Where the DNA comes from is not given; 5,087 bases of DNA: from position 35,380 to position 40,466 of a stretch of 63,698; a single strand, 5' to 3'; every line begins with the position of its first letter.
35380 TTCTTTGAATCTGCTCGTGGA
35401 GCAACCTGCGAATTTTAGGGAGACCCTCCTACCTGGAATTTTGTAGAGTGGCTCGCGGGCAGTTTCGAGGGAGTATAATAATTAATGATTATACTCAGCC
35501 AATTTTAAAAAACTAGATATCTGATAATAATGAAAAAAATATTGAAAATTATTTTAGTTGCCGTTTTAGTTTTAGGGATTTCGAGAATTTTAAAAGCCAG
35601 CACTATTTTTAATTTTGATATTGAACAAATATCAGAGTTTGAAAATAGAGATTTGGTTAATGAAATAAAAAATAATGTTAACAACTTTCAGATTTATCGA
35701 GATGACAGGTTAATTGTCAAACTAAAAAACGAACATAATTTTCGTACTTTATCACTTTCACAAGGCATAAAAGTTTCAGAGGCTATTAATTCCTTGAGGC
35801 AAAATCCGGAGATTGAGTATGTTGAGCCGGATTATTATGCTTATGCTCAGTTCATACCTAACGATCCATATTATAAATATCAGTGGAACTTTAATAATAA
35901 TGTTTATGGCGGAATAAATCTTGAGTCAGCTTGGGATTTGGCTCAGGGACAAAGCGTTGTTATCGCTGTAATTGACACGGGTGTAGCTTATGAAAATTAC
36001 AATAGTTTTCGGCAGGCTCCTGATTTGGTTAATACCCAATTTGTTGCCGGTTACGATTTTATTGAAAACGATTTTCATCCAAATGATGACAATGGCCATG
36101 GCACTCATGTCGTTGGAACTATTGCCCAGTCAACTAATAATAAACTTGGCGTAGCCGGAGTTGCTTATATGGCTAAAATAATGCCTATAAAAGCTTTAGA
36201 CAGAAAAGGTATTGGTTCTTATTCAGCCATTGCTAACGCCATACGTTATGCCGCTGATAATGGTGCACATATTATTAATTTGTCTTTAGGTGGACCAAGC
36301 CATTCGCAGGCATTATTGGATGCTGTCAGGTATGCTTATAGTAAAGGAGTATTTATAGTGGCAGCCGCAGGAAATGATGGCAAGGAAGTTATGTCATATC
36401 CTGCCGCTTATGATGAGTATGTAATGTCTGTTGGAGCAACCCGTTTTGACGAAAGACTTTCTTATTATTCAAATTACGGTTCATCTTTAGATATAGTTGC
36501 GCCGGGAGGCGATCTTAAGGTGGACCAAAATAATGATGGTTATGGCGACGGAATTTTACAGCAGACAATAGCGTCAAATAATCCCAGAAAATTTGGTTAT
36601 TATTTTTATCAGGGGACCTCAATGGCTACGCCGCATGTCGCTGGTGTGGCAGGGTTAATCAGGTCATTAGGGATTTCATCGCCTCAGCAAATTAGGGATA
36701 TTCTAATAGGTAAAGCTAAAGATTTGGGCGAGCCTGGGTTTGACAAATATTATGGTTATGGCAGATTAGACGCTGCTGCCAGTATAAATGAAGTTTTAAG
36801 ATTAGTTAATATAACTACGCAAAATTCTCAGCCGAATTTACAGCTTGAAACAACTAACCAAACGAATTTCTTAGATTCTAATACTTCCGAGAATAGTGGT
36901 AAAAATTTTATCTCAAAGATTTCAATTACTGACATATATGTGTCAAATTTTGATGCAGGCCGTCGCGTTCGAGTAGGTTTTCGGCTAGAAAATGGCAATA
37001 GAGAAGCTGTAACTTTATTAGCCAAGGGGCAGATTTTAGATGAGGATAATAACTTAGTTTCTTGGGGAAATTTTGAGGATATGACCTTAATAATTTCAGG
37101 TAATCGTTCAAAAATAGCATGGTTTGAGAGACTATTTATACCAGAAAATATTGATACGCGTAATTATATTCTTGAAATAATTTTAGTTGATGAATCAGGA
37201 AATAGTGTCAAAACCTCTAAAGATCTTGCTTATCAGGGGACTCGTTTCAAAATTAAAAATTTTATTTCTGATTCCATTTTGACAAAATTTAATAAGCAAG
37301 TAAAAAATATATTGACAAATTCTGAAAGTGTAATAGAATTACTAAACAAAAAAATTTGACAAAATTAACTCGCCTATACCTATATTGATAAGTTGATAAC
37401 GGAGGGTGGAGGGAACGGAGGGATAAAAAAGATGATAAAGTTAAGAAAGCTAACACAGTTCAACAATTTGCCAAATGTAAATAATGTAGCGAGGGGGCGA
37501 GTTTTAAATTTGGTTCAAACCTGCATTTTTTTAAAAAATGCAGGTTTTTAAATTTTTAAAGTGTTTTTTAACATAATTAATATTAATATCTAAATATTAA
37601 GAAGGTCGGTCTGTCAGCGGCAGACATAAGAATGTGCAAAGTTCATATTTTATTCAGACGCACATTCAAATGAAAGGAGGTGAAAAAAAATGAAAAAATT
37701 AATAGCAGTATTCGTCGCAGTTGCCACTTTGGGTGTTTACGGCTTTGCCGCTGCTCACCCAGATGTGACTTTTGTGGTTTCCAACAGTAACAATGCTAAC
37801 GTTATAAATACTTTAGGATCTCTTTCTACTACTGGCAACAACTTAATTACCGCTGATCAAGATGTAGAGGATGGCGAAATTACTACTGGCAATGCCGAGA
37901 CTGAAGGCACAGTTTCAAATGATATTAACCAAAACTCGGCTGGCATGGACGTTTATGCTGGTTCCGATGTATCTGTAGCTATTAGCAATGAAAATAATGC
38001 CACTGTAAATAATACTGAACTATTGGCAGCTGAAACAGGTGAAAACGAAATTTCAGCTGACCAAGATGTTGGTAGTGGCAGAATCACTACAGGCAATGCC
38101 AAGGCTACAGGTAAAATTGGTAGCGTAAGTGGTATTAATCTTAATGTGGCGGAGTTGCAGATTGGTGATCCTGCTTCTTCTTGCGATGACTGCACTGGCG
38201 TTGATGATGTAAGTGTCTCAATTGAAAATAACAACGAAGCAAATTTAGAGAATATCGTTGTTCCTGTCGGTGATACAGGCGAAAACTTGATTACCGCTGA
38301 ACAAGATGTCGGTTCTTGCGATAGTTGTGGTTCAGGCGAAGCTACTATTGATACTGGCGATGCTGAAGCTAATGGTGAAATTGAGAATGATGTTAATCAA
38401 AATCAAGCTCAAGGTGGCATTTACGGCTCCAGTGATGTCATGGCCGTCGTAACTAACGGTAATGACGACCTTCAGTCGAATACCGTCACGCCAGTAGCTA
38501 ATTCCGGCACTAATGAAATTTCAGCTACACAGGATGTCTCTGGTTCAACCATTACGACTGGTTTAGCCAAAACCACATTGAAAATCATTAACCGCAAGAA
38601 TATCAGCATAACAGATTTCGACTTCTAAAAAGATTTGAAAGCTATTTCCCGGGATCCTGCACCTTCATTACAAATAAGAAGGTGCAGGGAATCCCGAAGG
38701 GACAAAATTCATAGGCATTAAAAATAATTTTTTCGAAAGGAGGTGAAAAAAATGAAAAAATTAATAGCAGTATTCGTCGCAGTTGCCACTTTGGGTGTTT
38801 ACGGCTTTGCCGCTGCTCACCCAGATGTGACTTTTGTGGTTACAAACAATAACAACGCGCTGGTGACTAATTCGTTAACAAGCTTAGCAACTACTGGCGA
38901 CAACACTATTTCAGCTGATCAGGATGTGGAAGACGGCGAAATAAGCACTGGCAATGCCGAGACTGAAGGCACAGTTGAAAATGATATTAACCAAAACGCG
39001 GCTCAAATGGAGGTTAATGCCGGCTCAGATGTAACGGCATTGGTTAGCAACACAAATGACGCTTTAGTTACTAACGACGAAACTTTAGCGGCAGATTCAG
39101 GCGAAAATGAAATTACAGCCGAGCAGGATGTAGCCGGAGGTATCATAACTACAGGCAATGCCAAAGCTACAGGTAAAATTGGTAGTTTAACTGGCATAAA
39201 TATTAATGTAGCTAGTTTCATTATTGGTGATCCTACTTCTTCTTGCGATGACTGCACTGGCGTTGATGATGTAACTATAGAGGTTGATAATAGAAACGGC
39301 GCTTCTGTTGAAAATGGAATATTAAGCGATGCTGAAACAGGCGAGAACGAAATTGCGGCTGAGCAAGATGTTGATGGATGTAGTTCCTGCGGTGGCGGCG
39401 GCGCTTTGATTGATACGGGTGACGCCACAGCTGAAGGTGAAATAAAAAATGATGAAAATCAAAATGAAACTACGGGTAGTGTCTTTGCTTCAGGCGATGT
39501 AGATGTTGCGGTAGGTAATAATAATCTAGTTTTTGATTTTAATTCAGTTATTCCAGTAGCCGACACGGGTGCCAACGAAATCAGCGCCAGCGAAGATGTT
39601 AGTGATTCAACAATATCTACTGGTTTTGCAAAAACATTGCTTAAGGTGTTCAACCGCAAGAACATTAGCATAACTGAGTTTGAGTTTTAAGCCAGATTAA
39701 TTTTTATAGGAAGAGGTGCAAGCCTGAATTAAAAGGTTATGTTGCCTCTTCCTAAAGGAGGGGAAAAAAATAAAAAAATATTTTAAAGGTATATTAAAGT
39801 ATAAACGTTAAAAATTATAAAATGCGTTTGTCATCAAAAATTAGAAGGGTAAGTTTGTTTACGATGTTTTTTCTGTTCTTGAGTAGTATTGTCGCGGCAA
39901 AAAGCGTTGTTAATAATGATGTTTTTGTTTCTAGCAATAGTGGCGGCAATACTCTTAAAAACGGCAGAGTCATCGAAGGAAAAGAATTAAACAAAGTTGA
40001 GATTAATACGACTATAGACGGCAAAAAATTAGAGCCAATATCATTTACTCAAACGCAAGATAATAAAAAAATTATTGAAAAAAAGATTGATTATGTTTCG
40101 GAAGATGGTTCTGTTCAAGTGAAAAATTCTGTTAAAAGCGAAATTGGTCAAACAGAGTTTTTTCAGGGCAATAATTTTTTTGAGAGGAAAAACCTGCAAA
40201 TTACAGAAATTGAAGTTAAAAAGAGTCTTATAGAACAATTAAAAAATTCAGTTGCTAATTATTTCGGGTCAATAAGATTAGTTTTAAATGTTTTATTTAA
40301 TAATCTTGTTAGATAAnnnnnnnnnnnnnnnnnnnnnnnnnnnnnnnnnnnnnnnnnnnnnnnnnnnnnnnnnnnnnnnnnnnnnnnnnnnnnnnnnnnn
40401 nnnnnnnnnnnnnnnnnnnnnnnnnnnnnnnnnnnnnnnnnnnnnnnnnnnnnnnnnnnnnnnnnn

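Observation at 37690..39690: A1/A2: secreted four-repeat Asn/Thr-ladder proteins with CxxC loops, predicted stackable beta-solenoids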

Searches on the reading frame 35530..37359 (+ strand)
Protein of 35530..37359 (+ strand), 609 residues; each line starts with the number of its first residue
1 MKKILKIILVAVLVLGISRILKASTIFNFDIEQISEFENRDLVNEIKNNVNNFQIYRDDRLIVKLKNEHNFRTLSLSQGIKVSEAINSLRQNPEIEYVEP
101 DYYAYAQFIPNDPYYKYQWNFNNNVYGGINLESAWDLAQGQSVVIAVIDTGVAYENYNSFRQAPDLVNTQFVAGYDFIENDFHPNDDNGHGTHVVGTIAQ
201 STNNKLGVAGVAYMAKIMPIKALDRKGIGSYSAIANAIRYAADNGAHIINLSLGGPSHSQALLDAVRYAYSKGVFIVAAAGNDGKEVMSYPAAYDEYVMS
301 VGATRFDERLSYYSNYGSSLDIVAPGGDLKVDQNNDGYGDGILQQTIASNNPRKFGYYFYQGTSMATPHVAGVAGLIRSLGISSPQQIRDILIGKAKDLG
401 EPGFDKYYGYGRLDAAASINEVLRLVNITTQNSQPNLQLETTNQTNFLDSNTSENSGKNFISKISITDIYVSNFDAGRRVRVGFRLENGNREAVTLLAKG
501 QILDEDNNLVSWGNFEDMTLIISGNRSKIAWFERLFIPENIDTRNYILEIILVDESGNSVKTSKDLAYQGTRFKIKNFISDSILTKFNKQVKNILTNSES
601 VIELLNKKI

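Call 3: search_protein_families(library=pfam, proteins=[window:35530-37359:+], max_evalue=1)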
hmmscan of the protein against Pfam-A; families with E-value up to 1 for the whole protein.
window:35530-37359:+ (609 aa): 4 families
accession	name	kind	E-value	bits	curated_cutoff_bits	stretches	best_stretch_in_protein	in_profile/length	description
PF00082.27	Peptidase_S8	-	4.1e-60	204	21.8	1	140-411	1-288/288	Subtilase family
PF22148.1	Fervidolysin_NPro-like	-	0.00022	22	21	1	67-101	47-81/81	Fervidolysin N-terminal prodomain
PF15418.12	DUF4625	-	0.01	16.5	27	1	521-565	83-127/131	Domain of unknown function (DUF4625)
PF21897.1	DUF6919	-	0.12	13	27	1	428-498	57-127/183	Domain of unknown function (DUF6919)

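Call 4: search_protein_families(library=ncbifam, proteins=[window:35530-37359:+], max_evalue=1)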
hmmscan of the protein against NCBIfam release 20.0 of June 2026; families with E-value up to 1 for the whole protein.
window:35530-37359:+ (609 aa): 8 families
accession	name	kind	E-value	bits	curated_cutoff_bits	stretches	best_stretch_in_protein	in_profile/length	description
TIGR03921.1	T7SS_mycosin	equivalog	2.8e-62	210.9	278.75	1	130-445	2-311/353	type VII secretion-associated serine protease mycosin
NF033595.1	denti_PrtP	equivalog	1e-35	123.5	300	2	249-422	342-505/606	dentilisin complex serine proteinase subunit PrtP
TIGR03895.1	protease_PatA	subfamily_domain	7.9e-23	81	421.05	1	190-398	1-202/606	PatA/PatG family cyanobactin maturation protease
NF049966.1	QH_SP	equivalog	4.1e-22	78.6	165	1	145-307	2-147/219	subtilisin-like serine protease QhpE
NF040553.1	SGO_0316_fam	subfamily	5.2e-11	41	1400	3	171-282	341-463/1486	SGO_0316/SGO_0317 family LPXTG-anchored serine peptidase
NF040809.1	germ_prot_CspBA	exception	1e-08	33.3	1250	2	185-285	719-826/1099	bifunctional germination protease/germinant receptor pseudoprotease CspBA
NF051851.1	AtpSerPepEprS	equivalog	6.5e-06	24.4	1700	1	139-218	65-145/988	autotransporter serine peptidase EprS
NF058608.1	CwrA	equivalog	0.95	10.1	75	1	1-54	1-55/68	cell wall inhibition responsive protein CwrA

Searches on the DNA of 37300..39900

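Call 55: search_rna_families(source=window, start=37300, end=39900, threshold=evalue, max_evalue=1)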
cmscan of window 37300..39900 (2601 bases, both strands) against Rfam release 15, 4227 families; matches with E-value up to 1: 1.
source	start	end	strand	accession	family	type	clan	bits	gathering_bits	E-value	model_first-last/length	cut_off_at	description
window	39408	39515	+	RF02191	TCL6_1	Gene; lncRNA;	-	18.2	60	0.7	1-113/113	no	T-cell leukemia/lymphoma 6 conserved region 1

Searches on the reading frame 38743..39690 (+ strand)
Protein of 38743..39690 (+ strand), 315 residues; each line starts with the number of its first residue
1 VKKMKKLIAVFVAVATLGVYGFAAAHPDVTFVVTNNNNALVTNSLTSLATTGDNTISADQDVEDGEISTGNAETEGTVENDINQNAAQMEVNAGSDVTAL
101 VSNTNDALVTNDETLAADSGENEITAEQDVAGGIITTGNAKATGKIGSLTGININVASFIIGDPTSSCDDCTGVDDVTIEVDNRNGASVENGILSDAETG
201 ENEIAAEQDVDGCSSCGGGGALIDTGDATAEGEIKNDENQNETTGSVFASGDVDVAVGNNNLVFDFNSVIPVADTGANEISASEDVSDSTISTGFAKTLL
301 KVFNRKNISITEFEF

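Call 3: search_protein_families(library=pfam, proteins=[window:38743-39690:+], max_evalue=1)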
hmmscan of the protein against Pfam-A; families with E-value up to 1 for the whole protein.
window:38743-39690:+ (315 aa): 1 family
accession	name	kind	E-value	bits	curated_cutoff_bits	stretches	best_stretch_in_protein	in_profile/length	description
PF03724.22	META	-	0.19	12.2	24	0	110-145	30-65/109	META domain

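Call 4: search_protein_families(library=ncbifam, proteins=[window:38743-39690:+], max_evalue=1)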
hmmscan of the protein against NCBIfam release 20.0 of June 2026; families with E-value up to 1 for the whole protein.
window:38743-39690:+ (315 aa): 0 families

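Call 80: search_protein_families(library=phrogs, proteins=[window:38752-39690:+], max_evalue=0.01)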
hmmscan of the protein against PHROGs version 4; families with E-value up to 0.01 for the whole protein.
window:38752-39690:+ (312 aa): 0 families

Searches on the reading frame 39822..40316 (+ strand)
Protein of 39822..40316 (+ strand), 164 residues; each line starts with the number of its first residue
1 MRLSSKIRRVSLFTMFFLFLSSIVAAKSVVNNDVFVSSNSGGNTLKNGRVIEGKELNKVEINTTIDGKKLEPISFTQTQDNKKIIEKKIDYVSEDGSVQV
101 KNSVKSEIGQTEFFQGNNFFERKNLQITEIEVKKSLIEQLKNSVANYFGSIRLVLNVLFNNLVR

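Call 3: search_protein_families(library=pfam, proteins=[window:39822-40316:+], max_evalue=1)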
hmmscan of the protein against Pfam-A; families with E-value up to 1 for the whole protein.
window:39822-40316:+ (164 aa): 4 families
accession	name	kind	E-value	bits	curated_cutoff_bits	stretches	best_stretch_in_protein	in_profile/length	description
PF21976.1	SMIM43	-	0.0083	16.5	27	1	136-151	28-43/63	Small integral membrane protein 43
PF10459.15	Peptidase_S46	-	0.061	12.4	22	1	27-133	235-337/698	Peptidase S46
PF15628.11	RRM_DME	-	0.17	12.5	34.6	1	112-150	20-57/102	RRM in Demeter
PF14061.12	Mtf2_C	-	0.19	12.4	27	1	137-150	2-15/48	Polycomb-like MTF2 factor 2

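Call 4: search_protein_families(library=ncbifam, proteins=[window:39822-40316:+], max_evalue=1)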
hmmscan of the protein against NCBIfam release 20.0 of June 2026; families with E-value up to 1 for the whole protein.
window:39822-40316:+ (164 aa): 0 families

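Call 80: search_protein_families(library=phrogs, proteins=[window:39822-40316:+], max_evalue=0.01)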
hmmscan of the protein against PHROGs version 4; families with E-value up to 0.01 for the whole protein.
window:39822-40316:+ (164 aa): 0 families
